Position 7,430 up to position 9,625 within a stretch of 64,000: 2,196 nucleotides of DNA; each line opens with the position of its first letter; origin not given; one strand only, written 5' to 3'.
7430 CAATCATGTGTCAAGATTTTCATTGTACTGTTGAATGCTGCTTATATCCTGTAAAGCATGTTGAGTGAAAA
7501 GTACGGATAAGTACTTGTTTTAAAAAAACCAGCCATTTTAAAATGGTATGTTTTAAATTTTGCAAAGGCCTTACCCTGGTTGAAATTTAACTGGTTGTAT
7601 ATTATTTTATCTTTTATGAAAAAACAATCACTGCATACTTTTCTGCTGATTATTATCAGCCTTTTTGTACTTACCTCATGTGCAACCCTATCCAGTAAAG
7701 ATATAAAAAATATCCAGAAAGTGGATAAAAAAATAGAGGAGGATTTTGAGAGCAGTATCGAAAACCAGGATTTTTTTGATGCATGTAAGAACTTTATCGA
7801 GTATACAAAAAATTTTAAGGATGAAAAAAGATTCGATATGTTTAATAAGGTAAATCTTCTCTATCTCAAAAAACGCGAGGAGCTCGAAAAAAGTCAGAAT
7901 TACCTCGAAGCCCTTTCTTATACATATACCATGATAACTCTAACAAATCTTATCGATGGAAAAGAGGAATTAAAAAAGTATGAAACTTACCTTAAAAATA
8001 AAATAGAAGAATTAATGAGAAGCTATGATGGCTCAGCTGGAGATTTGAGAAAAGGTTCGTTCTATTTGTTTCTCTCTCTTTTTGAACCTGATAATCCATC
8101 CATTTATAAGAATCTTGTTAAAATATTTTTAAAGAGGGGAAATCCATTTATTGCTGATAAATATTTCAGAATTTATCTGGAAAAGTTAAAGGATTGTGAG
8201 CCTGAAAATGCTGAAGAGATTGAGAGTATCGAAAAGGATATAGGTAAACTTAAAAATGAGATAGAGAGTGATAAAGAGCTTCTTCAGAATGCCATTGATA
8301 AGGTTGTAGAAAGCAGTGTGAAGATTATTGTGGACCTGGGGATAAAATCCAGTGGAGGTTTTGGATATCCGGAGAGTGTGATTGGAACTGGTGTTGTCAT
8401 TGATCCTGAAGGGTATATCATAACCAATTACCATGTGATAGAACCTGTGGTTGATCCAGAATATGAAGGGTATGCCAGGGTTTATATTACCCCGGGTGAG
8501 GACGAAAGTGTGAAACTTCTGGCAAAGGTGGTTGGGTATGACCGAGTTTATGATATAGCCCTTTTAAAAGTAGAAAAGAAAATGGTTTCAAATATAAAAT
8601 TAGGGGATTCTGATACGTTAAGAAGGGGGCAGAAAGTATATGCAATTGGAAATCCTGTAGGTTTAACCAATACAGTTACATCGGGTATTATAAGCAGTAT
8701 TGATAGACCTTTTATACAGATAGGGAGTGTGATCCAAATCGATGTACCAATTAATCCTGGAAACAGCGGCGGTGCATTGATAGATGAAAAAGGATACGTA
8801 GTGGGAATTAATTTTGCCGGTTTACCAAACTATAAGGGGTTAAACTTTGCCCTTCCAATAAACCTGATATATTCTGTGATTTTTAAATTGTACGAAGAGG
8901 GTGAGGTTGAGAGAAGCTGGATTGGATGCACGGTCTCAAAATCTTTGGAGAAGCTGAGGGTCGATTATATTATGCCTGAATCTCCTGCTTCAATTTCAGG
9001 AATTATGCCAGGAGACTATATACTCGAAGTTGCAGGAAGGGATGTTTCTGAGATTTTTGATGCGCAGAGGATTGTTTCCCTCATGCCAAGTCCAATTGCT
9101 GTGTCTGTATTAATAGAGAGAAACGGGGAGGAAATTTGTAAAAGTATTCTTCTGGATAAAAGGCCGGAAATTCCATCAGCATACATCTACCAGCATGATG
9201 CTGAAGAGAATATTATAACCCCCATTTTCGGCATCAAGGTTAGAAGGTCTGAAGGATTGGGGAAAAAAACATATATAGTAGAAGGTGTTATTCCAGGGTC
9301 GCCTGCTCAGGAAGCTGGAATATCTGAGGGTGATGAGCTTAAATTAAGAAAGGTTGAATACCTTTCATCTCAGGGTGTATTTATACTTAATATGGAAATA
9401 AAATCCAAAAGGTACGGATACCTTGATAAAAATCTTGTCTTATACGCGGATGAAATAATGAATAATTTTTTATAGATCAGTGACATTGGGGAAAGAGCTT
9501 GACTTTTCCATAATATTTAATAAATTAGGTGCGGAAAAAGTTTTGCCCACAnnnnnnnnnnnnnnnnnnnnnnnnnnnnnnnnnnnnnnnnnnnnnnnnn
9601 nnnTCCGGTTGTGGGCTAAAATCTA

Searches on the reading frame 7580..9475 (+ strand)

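Call 10: search_protein_families(library=ncbifam, proteins=[window:7580-9475:+])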
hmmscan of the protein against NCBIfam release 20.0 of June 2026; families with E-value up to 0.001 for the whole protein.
window:7580-9475:+ (631 aa): 17 families
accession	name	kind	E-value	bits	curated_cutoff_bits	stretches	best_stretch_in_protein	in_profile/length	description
TIGR02037.1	degP_htrA_DO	subfamily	1.7e-67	228.2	416.2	1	266-585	59-390/434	Do family serine endopeptidase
NF041521.1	HhoA_HhoB_HtrA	equivalog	2.4e-52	178.3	450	1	268-518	58-324/335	HhoA/HhoB/HtrA family serine endopeptidase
NF047968.1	SerProtHtrA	equivalog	1.9e-50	172.2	470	1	219-519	39-351/357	serine protease HtrA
TIGR02038.1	protease_degS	equivalog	6.1e-41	140.7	422.95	1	267-527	78-348/351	outer membrane-stress sensor serine endopeptidase DegS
NF008189.1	PRK10942.1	equivalog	1.1e-39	136.2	720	1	267-585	113-434/477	serine endoprotease DegP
NF050055.1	SerProtHtrAMycob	equivalog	1.3e-38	133.2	800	1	265-492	225-465/502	serine protease HtrA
NF007526.1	PRK10139.1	equivalog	2.4e-36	125.4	756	1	268-585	92-413/456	serine endoprotease DegQ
NF040960.1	MamE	equivalog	3.6e-36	125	800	2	267-430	122-286/659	magnetosome formation protease MamE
NF008147.1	PRK10898.1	equivalog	6.5e-35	120.9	408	1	266-525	77-347/352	outer membrane-stress sensor serine endopeptidase DegS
NF053637.1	SerProtHtrAspr2045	equivalog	3e-22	79.1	650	1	269-451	105-296/394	serine protease HtrA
NF033740.0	MarP_fam_protase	equivalog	1.2e-15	57.4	250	1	266-433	210-373/390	MarP family serine protease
NF040961.1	MamO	equivalog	2.8e-14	52.4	800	1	235-431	67-261/648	magnetosome protein MamO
TIGR00225.1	prc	subfamily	5.2e-08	32.3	218.6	1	442-525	47-131/335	C-terminal processing peptidase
NF041199.1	trx7_PDZ_seleno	equivalog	7.6e-08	31.7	300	1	458-525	204-272/390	Trx7/PDZ domain-containing (seleno)protein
TIGR00054.1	TIGR00054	equivalog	1.7e-05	23.9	147.55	0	461-527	206-271/421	RIP metalloprotease RseP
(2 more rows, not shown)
